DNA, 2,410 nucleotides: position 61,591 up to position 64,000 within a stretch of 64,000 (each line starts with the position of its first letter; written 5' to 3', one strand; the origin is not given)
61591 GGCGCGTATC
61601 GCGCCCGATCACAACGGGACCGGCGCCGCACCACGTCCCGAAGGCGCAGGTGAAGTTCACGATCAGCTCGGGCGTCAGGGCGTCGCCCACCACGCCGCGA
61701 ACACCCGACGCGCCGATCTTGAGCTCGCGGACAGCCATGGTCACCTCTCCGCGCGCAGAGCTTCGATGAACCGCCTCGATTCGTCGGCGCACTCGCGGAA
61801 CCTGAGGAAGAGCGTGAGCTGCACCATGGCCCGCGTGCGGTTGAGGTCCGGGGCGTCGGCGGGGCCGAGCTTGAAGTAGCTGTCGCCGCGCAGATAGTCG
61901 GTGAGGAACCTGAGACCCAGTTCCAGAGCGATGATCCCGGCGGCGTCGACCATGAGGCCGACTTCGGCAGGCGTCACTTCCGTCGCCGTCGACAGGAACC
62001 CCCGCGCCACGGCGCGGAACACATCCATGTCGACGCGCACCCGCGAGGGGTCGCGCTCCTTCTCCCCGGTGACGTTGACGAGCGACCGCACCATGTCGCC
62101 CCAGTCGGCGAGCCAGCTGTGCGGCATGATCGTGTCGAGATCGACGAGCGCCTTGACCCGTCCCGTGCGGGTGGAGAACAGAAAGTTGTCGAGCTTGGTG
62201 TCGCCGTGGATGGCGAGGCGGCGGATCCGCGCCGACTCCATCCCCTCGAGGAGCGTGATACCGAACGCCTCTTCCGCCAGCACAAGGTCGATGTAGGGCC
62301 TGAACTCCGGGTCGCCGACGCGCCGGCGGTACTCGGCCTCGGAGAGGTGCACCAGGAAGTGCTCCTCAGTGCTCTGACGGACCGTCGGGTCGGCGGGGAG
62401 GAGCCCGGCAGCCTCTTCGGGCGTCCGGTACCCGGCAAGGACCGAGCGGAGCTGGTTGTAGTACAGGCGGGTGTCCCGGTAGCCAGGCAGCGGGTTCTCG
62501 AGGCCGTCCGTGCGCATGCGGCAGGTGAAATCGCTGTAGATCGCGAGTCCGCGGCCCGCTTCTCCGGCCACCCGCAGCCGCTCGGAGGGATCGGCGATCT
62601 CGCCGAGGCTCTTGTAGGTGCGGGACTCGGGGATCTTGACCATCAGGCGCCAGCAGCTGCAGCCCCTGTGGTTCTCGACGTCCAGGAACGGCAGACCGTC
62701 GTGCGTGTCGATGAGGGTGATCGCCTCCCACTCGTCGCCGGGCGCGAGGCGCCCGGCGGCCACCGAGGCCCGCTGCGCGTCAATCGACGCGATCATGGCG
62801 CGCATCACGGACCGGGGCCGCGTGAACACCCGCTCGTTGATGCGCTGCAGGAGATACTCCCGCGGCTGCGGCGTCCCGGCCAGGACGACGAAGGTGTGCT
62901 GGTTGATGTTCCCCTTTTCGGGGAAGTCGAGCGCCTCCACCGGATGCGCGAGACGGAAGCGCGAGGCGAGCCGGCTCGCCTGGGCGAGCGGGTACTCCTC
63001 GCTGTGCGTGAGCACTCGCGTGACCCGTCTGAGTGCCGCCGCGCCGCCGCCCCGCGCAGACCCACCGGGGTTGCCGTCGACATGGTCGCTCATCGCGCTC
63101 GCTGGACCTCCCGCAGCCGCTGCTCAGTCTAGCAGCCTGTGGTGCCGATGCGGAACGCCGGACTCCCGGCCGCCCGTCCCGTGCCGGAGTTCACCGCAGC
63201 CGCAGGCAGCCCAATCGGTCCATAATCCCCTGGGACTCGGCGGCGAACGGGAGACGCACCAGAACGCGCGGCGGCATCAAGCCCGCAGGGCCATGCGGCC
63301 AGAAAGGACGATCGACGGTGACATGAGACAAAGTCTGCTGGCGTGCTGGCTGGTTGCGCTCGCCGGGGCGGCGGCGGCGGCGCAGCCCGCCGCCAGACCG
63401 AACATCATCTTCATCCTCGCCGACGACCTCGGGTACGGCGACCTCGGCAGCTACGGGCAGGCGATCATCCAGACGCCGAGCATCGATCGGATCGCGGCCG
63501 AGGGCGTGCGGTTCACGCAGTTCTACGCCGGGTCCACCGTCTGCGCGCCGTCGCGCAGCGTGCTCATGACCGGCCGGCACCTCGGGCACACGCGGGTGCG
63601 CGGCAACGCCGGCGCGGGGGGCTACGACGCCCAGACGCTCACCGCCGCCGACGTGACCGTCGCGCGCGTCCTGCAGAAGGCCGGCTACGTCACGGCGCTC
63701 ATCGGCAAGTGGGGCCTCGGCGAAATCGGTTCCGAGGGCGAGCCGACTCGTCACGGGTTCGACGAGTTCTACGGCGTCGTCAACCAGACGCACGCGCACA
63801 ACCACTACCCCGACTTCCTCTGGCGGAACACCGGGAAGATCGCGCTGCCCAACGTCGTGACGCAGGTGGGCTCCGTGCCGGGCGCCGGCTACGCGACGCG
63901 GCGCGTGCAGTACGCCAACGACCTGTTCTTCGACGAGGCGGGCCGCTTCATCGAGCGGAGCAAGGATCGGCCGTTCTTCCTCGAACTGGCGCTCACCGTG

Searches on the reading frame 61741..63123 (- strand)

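Call 34: search_protein_families(library=pfam, proteins=[window:61741-63123:-], max_evalue=0.001)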
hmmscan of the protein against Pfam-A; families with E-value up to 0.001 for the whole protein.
window:61741-63123:- (460 aa): 1 family
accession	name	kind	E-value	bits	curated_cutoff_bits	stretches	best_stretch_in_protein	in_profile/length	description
PF01636.29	APH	-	1.1e-08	35.5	23.2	1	80-353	14-218/239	Phosphotransferase enzyme family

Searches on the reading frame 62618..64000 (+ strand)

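Call 34: search_protein_families(library=pfam, proteins=[window:62618-64000:+], max_evalue=0.001)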
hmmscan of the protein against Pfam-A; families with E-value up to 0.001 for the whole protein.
window:62618-64000:+ (461 aa): 1 family
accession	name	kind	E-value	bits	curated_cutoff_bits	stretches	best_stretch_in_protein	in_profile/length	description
PF00884.28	Sulfatase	-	5.5e-32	111.7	25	1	261-458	1-170/301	Sulfatase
